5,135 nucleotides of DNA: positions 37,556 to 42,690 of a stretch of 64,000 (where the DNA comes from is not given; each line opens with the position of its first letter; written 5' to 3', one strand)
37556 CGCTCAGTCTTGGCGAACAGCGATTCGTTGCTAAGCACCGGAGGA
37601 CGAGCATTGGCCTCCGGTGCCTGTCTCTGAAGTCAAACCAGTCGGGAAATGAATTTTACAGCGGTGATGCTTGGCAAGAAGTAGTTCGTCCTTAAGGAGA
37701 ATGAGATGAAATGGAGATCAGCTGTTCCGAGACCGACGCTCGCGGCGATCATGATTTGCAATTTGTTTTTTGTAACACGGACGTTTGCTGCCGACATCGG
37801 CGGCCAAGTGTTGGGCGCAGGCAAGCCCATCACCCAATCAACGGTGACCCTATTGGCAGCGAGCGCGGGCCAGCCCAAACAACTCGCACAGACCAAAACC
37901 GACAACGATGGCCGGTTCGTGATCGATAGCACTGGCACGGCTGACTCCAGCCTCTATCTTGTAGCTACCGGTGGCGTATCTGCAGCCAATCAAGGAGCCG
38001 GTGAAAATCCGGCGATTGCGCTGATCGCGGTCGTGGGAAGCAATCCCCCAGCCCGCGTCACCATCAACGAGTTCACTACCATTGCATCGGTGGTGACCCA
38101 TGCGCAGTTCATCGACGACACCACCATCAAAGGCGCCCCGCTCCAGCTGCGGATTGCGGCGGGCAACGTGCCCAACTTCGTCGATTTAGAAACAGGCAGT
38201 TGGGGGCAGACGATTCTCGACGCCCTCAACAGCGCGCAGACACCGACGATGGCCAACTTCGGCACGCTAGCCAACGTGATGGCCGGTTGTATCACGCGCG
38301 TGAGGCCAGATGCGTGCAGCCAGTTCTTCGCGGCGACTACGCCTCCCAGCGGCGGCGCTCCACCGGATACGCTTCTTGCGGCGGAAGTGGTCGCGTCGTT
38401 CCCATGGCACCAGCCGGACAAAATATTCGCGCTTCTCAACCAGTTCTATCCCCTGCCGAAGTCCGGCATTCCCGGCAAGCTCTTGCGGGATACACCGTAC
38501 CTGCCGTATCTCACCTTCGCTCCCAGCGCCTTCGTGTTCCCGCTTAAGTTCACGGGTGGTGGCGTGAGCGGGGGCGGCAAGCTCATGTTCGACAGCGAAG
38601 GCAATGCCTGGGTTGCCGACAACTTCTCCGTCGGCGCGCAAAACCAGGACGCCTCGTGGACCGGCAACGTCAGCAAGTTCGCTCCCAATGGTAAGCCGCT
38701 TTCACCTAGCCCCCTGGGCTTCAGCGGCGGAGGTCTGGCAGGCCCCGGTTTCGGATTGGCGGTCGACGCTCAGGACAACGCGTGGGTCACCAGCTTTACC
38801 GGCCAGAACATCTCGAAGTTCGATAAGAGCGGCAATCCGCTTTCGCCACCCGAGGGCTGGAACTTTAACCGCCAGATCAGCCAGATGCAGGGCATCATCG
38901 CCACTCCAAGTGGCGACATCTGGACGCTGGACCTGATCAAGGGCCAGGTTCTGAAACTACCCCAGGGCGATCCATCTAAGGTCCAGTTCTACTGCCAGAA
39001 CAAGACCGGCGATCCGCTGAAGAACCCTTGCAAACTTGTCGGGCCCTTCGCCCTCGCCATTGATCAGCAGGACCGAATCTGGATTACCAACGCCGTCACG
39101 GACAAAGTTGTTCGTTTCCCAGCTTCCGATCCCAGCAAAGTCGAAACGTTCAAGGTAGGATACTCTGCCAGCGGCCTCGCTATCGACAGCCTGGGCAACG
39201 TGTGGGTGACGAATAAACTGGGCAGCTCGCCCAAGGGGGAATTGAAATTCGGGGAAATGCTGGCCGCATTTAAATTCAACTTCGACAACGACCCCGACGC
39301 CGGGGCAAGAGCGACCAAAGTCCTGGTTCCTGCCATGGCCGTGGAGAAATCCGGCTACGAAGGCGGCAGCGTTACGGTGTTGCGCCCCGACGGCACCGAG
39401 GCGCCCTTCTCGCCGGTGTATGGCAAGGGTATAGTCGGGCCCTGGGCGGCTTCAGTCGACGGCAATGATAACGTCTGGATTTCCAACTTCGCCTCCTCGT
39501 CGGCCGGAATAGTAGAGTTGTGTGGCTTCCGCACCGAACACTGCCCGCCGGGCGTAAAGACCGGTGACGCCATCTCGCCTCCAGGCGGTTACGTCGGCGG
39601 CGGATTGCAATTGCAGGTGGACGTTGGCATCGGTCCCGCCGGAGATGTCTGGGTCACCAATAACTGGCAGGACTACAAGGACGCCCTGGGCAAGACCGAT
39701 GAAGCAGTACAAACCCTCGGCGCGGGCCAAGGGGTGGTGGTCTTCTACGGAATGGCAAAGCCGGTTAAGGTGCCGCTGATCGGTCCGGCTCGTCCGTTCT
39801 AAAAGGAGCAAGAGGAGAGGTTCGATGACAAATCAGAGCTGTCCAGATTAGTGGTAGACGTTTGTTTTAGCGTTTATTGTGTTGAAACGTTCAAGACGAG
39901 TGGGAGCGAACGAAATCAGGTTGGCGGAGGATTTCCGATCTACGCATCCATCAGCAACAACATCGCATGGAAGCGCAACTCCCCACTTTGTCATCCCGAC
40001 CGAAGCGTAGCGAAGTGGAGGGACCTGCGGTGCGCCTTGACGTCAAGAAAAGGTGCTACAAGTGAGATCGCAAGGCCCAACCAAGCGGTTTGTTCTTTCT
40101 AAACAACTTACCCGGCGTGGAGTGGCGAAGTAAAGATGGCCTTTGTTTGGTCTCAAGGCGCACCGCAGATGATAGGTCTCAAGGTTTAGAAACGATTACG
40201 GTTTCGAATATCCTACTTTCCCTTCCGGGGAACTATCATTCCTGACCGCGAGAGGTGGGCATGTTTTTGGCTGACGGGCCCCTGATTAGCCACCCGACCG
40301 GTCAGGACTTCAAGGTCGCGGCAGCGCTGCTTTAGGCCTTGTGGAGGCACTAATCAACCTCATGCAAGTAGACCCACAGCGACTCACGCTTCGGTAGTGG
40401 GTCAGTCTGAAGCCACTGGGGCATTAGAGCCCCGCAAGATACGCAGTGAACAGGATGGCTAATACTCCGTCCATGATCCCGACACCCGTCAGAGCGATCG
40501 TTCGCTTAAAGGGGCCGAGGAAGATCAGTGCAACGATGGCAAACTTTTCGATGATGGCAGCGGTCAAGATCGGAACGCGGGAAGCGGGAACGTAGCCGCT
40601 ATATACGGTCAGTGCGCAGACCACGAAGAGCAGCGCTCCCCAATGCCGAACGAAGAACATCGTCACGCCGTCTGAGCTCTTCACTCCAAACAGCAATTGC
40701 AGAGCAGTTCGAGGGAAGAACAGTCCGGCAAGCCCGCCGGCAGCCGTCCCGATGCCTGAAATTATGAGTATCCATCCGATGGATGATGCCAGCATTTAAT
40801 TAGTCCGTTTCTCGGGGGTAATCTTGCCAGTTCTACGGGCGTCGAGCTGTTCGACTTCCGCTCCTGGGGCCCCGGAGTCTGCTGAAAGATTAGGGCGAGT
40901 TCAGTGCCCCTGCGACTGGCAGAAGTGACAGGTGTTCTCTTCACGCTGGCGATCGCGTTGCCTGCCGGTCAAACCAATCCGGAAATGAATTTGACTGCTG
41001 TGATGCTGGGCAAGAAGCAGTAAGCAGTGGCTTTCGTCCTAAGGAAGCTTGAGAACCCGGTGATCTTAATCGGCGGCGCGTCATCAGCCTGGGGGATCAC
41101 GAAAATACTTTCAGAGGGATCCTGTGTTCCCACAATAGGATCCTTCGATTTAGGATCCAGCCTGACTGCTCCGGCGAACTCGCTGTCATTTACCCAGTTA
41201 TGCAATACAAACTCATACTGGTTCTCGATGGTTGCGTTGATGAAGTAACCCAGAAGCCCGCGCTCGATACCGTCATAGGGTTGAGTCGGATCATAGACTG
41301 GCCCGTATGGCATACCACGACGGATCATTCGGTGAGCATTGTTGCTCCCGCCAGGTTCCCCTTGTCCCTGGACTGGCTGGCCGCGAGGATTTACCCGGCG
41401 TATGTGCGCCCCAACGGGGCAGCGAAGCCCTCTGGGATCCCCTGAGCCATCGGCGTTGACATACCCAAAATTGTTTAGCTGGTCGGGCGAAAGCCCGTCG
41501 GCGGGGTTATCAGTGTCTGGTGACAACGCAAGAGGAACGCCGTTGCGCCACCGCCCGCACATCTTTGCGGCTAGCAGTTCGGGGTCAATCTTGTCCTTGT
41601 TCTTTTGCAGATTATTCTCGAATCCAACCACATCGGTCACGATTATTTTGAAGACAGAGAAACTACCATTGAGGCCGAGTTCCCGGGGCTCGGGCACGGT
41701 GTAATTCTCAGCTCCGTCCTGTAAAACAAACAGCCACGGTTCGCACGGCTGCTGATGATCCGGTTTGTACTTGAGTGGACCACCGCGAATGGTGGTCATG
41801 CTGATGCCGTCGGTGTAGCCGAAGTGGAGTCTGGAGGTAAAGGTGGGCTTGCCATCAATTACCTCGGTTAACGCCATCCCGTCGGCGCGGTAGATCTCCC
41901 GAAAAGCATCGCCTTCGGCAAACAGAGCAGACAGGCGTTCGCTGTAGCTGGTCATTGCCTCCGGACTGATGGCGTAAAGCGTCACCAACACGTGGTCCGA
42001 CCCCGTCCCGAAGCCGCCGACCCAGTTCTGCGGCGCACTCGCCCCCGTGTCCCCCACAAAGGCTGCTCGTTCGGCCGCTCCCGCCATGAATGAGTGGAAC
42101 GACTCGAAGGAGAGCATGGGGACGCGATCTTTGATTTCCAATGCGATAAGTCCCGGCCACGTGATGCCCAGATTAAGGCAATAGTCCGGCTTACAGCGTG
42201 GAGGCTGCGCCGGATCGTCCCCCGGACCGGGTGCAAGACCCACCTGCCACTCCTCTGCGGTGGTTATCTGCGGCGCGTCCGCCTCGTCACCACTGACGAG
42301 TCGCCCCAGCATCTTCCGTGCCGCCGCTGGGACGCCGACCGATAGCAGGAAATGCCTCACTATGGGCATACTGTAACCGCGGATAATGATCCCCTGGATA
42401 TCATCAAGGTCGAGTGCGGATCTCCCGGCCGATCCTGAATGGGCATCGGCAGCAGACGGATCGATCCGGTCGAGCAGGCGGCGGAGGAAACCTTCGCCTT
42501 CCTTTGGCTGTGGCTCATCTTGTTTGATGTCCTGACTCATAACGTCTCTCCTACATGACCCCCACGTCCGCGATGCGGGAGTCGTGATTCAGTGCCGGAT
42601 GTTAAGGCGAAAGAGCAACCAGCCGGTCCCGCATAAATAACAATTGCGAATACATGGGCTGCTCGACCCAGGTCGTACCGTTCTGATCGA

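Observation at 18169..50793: Recurrent 16-bp palindrome CTGTCR-N4-YGACAG upstream of about ten transcription units: a putative shared operator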

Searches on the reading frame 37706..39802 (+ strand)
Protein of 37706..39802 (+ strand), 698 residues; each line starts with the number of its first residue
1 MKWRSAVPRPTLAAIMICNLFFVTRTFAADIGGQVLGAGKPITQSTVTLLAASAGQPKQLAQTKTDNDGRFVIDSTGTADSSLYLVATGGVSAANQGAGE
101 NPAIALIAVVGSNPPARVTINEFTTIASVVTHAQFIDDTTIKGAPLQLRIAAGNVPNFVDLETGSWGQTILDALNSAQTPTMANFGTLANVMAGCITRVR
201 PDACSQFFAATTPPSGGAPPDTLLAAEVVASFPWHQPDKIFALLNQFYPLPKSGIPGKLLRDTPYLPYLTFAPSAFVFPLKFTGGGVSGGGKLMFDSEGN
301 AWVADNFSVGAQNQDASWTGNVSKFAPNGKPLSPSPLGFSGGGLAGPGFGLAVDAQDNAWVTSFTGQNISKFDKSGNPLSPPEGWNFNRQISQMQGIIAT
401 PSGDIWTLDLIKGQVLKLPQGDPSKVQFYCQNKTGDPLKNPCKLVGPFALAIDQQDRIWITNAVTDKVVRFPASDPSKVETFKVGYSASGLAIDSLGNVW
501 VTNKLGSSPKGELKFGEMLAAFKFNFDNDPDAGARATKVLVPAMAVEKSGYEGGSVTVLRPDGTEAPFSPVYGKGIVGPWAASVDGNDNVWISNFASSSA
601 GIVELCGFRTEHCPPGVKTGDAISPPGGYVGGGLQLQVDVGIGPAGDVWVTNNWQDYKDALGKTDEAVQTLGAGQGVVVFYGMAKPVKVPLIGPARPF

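Call 11: search_protein_families(library=pfam, proteins=[window:37706-39802:+], max_evalue=0.01)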
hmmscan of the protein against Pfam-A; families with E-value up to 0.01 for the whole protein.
window:37706-39802:+ (698 aa): 6 families
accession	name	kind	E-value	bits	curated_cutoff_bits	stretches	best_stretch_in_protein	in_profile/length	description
PF14787.11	zf-CCHC_5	-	4.1e-05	23.6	27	1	370-384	20-34/36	GAG-polyprotein viral zinc-finger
PF24684.1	Vgb_lyase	-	4.4e-05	22.9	50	1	349-503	16-156/290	Virginiamycin B lyase family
PF01436.27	NHL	-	0.00046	20.5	20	0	487-503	3-19/28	NHL repeat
PF13620.12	CarboxypepD_reg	-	0.00096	19.9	32.3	1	31-93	2-62/82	Carboxypeptidase regulatory-like domain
PF20598.4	DUF6795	-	0.0077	17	27.4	0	32-75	2-45/103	Domain of unknown function (DUF6795)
PF01060.29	TTR-52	-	0.01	16.9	24.9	0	33-78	2-48/79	Transthyretin-like family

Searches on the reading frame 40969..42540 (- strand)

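Call 11: search_protein_families(library=pfam, proteins=[window:40969-42540:-], max_evalue=0.01)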
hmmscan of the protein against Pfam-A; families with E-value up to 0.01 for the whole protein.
window:40969-42540:- (523 aa): 1 family
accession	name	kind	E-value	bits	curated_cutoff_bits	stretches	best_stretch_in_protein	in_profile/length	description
PF21105.3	DyP_N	-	0.0023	18.5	27.5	1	112-221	59-159/163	DyP dimeric alpha+beta barrel domain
